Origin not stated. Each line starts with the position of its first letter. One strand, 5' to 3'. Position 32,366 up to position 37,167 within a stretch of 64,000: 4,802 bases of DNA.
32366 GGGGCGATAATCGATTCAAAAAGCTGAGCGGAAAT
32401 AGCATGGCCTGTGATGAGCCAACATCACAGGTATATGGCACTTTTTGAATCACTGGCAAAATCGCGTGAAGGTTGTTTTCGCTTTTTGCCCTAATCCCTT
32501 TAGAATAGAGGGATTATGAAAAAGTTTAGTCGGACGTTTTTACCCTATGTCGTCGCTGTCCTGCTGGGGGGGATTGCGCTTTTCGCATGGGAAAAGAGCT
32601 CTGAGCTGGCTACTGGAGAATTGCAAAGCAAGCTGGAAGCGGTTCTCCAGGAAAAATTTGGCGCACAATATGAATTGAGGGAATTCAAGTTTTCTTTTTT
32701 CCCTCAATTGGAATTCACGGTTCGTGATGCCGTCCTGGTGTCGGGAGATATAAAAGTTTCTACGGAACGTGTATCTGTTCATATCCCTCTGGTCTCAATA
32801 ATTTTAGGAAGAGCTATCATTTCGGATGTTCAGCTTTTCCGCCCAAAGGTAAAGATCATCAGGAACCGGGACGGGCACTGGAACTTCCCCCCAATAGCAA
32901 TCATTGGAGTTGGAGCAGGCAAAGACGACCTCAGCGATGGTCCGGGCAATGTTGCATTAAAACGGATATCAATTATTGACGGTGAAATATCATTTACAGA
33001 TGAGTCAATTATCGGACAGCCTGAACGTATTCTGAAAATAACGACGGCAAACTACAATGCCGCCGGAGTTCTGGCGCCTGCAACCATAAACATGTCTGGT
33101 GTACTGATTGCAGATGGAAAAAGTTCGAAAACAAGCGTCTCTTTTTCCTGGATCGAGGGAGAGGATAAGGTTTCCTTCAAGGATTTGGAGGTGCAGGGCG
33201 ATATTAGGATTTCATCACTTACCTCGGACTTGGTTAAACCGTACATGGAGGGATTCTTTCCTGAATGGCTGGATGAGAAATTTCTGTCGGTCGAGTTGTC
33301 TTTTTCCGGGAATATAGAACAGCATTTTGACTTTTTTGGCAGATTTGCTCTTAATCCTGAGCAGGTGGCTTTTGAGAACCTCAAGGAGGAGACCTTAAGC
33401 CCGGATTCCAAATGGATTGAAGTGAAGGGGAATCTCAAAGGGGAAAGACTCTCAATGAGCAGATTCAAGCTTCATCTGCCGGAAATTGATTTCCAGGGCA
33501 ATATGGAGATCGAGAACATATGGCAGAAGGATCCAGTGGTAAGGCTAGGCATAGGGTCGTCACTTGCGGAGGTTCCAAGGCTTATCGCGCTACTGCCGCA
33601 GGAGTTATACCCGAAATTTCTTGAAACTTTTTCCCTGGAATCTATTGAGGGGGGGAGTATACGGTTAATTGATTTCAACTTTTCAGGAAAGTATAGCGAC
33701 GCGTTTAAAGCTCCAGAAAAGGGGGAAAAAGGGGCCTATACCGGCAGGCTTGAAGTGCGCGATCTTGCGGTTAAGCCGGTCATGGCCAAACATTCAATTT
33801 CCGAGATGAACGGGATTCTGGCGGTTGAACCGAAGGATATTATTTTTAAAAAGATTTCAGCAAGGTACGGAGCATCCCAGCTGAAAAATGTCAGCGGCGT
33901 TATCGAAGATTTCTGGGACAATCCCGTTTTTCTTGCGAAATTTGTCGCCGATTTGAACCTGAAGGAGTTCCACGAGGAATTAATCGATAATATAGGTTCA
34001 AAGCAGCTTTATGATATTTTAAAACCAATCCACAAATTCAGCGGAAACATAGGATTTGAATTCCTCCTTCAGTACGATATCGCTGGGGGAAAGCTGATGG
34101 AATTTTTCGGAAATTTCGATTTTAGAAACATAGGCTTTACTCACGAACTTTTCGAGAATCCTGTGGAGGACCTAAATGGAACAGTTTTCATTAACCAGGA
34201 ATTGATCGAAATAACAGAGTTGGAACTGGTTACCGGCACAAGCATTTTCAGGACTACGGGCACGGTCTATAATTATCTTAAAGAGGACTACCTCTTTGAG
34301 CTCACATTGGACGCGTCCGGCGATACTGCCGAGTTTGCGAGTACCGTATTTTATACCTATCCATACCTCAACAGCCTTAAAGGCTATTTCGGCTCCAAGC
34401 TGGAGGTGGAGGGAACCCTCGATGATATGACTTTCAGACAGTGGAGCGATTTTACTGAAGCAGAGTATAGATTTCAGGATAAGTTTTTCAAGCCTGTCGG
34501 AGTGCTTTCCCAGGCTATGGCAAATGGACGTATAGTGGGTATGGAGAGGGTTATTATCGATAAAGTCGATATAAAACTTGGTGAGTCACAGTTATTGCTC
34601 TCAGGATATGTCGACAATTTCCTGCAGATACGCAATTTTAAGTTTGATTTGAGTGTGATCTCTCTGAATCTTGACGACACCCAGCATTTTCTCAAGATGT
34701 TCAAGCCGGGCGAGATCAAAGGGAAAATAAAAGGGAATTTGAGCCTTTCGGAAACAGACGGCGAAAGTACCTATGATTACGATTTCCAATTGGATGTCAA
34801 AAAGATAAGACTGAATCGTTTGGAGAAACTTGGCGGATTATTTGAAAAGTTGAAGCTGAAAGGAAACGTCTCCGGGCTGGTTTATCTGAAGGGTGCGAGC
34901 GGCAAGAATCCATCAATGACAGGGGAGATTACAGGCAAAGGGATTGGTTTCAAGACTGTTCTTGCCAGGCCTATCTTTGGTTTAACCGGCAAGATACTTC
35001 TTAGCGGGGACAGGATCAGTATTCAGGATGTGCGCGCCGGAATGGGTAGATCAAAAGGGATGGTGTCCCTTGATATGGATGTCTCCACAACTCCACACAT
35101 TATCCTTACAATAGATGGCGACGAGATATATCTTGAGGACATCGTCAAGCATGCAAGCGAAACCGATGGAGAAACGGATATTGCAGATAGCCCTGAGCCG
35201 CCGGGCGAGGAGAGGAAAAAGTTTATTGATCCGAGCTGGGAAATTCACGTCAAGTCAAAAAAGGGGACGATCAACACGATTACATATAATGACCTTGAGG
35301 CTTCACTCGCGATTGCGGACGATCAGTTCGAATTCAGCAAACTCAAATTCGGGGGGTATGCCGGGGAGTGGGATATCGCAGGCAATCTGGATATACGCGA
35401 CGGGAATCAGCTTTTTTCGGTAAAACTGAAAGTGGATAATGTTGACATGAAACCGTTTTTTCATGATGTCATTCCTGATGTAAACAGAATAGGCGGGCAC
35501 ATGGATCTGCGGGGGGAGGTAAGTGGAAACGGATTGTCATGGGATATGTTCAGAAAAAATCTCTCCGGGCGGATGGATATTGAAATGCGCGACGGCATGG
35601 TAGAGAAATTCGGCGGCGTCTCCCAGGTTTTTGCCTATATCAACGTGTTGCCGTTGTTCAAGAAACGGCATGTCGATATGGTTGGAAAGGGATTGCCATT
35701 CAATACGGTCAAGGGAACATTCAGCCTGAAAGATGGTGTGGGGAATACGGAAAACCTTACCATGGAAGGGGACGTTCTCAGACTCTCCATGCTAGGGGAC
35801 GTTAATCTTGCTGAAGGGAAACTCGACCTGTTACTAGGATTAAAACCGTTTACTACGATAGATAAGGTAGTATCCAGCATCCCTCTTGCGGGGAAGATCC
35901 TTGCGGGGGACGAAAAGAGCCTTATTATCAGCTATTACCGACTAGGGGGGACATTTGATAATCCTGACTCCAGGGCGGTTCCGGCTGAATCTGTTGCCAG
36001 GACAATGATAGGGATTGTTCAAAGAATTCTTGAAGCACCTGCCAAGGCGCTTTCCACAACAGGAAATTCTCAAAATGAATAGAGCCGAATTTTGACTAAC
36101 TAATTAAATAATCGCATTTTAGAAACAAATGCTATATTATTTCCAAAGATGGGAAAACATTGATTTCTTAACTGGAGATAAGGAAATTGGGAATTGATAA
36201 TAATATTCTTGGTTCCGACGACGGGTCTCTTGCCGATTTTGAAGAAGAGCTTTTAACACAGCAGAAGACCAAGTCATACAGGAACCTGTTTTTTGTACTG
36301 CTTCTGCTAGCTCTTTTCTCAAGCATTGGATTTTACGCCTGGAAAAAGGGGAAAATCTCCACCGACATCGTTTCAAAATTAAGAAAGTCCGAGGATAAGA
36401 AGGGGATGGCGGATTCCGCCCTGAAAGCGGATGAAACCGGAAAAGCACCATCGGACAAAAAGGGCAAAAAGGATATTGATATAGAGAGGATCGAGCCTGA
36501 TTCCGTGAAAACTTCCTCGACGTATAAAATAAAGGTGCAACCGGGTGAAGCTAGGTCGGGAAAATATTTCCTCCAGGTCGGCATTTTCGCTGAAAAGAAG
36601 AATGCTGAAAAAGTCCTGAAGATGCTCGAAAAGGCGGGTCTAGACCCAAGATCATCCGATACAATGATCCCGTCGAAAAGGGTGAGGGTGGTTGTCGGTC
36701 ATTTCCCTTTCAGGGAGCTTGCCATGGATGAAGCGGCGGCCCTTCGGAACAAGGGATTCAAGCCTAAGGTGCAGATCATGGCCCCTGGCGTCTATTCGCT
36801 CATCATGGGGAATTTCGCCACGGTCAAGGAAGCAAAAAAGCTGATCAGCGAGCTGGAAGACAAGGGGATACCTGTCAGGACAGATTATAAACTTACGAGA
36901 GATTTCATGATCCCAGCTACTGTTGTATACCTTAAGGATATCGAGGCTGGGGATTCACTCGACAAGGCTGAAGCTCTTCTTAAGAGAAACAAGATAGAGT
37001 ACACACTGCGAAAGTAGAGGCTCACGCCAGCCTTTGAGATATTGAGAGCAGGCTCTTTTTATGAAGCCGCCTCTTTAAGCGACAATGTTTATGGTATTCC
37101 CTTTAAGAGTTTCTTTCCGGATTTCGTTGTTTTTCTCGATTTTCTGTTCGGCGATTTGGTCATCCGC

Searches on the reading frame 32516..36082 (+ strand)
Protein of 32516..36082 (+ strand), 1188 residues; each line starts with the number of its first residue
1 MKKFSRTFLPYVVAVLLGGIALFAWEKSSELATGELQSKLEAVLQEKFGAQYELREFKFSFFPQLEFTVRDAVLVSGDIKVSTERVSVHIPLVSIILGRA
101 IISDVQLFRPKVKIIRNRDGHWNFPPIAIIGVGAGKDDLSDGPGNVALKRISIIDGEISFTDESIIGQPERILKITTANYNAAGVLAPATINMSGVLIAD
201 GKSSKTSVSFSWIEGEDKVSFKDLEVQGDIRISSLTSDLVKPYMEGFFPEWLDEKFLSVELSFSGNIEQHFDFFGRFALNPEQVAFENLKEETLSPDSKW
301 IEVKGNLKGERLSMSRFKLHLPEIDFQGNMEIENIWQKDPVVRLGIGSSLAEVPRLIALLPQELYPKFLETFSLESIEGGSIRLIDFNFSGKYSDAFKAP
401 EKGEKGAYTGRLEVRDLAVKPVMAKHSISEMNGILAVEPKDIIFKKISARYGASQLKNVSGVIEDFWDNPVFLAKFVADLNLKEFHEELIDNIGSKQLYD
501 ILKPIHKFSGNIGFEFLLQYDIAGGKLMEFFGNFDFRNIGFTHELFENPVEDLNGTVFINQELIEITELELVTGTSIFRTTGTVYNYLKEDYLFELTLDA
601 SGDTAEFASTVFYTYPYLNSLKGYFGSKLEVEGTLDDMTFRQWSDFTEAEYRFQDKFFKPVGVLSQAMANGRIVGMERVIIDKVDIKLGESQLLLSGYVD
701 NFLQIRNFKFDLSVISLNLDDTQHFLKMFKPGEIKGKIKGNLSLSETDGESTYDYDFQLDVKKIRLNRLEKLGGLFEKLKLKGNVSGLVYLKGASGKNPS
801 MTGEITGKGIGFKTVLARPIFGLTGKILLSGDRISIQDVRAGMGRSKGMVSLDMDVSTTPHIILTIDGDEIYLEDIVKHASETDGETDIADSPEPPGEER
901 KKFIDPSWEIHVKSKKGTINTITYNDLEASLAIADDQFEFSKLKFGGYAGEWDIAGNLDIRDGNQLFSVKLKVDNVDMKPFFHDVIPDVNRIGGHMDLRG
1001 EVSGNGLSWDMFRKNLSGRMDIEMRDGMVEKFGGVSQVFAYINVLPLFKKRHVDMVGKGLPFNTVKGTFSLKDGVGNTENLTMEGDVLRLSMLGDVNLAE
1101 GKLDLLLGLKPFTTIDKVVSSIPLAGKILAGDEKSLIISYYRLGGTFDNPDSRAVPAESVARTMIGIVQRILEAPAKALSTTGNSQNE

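Call 46: find_encoding_contigs(protein=window:32516-36082:+, flank=10000, max_places=1)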
Protein window:32516-36082:+ (1188 aa): no gene with exactly this product is on record in the collection.

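Call 48: search_protein_families(library=pfam, proteins=[window:32516-36082:+], max_evalue=0.00001)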
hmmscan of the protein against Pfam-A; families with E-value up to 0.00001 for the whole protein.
window:32516-36082:+ (1188 aa): 3 families
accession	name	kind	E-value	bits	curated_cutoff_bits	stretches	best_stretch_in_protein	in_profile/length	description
PF13116.12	YhdP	-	2.5e-28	99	46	2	909-1151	965-1223/1224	YhdP protein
PF05170.20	AsmA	-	1.2e-15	57.9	29.8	1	909-1078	442-604/607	AsmA family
PF05359.17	DUF748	-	1.4e-09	37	50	1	31-164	35-170/1037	Domain of Unknown Function (DUF748)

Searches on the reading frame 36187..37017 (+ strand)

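Call 48: search_protein_families(library=pfam, proteins=[window:36187-37017:+], max_evalue=0.00001)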
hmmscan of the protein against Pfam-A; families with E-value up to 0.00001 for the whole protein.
window:36187-37017:+ (276 aa): 1 family
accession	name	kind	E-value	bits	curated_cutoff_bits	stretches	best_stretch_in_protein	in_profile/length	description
PF05036.18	SPOR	-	6.1e-16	59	21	1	124-193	2-72/76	SPOR domain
